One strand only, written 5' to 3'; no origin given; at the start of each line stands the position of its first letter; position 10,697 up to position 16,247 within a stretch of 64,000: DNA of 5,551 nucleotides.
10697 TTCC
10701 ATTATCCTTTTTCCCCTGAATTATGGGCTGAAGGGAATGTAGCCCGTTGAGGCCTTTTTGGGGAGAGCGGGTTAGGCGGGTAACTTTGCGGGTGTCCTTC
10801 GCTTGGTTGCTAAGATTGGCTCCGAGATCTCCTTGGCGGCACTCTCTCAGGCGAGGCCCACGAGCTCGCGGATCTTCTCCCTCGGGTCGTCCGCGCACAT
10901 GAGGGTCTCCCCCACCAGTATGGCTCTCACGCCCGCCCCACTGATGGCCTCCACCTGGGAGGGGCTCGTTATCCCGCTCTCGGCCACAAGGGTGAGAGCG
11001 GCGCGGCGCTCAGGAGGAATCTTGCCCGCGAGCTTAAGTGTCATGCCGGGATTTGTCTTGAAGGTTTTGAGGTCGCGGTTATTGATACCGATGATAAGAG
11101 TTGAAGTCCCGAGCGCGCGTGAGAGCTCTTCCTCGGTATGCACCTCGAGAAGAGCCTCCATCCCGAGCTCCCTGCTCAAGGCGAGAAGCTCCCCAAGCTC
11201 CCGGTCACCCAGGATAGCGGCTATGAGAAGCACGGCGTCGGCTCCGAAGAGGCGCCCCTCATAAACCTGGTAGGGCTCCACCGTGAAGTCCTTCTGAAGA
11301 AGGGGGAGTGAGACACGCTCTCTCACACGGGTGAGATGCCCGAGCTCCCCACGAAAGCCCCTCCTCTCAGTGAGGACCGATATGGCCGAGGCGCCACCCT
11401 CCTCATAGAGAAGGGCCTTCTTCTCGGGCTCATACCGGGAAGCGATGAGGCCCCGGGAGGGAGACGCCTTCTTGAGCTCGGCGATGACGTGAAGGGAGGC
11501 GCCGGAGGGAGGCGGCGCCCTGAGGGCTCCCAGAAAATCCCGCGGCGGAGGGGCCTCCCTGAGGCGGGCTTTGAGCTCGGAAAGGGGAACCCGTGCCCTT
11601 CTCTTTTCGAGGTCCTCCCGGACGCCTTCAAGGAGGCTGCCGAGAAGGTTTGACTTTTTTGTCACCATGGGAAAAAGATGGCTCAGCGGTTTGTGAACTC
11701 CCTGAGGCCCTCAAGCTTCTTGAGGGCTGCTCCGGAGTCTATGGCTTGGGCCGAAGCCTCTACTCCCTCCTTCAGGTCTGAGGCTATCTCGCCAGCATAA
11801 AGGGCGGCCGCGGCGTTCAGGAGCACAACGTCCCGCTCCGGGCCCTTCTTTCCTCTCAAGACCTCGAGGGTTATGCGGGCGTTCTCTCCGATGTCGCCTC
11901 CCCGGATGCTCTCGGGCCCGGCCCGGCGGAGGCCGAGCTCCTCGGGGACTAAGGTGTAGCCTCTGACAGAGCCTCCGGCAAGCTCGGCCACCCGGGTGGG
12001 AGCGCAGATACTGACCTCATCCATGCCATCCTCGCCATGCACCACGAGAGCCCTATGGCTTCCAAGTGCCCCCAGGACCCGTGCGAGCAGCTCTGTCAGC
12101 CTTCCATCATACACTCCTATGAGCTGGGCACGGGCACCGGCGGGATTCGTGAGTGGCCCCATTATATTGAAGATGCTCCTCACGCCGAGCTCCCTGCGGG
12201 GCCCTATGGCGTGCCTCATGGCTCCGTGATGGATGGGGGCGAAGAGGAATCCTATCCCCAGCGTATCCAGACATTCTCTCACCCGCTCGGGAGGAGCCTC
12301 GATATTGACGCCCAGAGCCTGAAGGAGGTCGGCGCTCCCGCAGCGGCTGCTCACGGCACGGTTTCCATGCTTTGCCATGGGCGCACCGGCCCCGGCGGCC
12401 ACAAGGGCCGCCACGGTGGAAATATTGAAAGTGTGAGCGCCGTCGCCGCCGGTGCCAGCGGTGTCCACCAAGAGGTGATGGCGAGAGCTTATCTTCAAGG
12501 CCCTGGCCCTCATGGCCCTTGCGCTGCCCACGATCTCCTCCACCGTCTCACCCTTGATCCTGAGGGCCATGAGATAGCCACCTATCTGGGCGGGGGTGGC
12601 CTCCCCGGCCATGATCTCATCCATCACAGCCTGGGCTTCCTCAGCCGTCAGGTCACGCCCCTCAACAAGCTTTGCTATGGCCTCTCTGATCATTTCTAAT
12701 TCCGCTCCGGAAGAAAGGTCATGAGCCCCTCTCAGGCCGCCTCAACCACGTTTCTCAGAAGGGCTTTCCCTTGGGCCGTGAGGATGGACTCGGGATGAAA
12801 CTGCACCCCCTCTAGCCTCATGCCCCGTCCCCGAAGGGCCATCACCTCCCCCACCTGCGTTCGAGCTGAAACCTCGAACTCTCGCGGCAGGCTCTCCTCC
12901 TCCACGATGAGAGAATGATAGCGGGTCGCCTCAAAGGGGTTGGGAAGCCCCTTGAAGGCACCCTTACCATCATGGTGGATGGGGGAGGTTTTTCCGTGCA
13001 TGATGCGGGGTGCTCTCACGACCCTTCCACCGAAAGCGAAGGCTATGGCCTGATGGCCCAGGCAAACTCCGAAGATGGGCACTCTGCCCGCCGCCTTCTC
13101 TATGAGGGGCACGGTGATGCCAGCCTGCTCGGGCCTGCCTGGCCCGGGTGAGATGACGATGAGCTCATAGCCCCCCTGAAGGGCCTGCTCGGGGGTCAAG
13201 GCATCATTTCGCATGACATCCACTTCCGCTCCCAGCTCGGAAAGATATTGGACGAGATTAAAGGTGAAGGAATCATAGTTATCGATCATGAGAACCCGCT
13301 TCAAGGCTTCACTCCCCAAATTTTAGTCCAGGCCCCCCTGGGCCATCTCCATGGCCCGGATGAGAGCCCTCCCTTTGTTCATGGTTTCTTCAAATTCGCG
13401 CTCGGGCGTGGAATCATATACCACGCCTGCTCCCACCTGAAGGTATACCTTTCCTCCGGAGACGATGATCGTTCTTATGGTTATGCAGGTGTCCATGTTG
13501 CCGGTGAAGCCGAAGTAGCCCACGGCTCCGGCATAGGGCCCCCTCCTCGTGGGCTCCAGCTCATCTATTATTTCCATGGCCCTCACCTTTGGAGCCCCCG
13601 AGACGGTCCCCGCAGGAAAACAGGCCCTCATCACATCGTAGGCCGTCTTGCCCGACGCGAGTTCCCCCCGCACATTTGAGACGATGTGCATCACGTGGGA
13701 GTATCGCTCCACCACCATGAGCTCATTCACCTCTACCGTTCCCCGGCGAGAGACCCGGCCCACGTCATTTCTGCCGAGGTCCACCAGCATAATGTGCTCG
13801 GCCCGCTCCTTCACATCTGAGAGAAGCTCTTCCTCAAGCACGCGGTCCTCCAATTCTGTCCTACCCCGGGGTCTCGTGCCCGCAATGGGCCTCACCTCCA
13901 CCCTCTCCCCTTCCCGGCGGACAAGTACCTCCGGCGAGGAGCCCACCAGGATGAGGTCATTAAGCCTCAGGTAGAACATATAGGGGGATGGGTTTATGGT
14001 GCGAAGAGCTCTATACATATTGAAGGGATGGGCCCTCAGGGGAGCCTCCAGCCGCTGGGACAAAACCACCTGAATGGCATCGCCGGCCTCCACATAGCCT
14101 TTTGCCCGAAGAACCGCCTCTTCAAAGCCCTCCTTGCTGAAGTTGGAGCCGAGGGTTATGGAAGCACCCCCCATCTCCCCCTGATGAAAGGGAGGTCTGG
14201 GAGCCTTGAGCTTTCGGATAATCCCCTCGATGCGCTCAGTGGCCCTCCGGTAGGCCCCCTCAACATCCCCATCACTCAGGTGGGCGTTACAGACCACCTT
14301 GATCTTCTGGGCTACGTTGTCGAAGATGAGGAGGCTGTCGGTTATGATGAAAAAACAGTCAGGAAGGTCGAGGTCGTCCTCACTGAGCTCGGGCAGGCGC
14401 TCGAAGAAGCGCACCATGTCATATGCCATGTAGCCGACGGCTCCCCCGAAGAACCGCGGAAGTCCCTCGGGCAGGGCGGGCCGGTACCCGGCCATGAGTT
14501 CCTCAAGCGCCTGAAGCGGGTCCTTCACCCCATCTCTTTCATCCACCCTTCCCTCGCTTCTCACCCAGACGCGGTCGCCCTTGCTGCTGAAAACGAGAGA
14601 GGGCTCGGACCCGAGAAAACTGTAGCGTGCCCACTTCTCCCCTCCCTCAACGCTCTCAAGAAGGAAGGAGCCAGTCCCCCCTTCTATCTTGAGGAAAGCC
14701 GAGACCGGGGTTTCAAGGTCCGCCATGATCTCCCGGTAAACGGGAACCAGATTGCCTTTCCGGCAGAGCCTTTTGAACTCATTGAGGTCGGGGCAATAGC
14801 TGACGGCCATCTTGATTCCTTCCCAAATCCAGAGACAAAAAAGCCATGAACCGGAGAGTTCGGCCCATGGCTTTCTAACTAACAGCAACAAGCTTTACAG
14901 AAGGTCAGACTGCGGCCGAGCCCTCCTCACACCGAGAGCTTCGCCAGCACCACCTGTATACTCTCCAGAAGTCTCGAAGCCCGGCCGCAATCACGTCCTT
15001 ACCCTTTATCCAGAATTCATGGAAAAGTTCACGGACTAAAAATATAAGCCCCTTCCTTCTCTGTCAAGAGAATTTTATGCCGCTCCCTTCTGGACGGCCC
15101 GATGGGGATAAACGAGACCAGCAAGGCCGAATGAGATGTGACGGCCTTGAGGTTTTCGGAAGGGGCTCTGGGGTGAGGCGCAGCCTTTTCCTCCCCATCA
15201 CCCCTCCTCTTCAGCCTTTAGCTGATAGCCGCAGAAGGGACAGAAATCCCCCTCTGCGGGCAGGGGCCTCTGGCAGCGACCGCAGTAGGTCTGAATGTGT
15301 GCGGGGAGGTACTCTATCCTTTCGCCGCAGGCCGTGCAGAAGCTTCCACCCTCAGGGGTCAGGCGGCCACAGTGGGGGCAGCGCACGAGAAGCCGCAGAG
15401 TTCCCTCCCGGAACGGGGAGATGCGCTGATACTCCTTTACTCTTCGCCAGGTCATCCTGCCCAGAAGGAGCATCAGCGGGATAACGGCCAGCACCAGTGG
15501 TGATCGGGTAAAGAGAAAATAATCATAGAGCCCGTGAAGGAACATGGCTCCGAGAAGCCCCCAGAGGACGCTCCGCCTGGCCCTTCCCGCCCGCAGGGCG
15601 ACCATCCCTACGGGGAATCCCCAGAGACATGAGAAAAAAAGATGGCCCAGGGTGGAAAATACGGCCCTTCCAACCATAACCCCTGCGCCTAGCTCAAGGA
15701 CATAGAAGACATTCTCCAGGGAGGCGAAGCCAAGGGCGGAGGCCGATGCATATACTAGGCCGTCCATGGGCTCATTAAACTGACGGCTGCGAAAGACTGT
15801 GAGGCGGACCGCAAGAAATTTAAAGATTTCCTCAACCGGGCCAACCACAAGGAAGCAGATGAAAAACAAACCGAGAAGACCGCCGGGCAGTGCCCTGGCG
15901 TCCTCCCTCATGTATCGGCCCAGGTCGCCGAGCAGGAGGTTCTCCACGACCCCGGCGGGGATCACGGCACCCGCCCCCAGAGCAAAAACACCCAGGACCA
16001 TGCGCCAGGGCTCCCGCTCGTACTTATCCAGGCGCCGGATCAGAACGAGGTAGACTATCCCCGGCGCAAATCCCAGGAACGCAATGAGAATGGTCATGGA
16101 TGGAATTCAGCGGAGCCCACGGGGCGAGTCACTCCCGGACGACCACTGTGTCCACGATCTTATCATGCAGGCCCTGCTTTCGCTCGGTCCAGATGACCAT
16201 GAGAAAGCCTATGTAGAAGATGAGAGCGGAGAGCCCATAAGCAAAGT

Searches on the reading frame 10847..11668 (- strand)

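Call 66: search_protein_families(library=pfam, proteins=[window:10847-11668:-], max_evalue=0.00001)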
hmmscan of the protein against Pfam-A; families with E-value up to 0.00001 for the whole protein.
window:10847-11668:- (273 aa): 1 family
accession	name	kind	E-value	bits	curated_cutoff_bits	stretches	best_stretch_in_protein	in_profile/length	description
PF00218.27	IGPS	-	1.3e-78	264.2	27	1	11-269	3-254/254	Indole-3-glycerol phosphate synthase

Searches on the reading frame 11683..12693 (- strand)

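Call 66: search_protein_families(library=pfam, proteins=[window:11683-12693:-], max_evalue=0.00001)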
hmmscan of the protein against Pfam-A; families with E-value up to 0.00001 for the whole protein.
window:11683-12693:- (336 aa): 2 families
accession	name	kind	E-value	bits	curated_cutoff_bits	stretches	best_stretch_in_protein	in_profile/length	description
PF00591.27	Glycos_transf_3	-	6.8e-91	304.8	27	1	75-324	4-253/253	Glycosyl transferase family, a/b domain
PF02885.22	Glycos_trans_3N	-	9.7e-27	93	26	1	3-65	1-63/63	Glycosyl transferase family, helical bundle domain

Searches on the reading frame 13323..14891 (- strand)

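Call 9: search_protein_families(library=pfam, proteins=[window:13323-14891:-], max_evalue=0.001)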
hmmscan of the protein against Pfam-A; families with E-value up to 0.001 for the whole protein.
window:13323-14891:- (522 aa): 2 families
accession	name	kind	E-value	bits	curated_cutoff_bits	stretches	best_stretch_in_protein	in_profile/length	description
PF00425.24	Chorismate_bind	-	7.7e-92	307.9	27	1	253-506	2-257/257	chorismate binding enzyme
PF04715.19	Anth_synt_I_N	-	1.1e-36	126.7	23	1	58-197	1-138/140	Anthranilate synthase component I, N terminal region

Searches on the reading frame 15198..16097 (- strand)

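Call 9: search_protein_families(library=pfam, proteins=[window:15198-16097:-], max_evalue=0.001)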
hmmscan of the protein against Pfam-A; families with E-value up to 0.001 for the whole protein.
window:15198-16097:- (299 aa): 7 families
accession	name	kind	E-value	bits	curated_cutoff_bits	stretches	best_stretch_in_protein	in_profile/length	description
PF13367.11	PrsW-protease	-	1.2e-39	136.4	23.5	1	29-210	1-194/196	PrsW family intramembrane metalloprotease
PF12773.13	DZR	-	3.8e-09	37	27.3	1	240-290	1-45/45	Double zinc ribbon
PF24460.1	DUF7575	-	1.3e-06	28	28.5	0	238-262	4-28/28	Domain of unknown function (DUF7575)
PF13240.11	Zn_Ribbon_1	-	4.3e-06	26.8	25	0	240-259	2-21/23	zinc-ribbon domain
PF18912.6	DZR_2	-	1.2e-05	25.5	27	1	239-289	9-55/56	Double zinc ribbon domain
PF17032.10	Zn_ribbon_15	-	0.00011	23.4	28.9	0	266-290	49-73/73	zinc-ribbon family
PF13248.11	Zn_ribbon_3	-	0.00094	19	27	0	238-261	3-26/26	zinc-ribbon domain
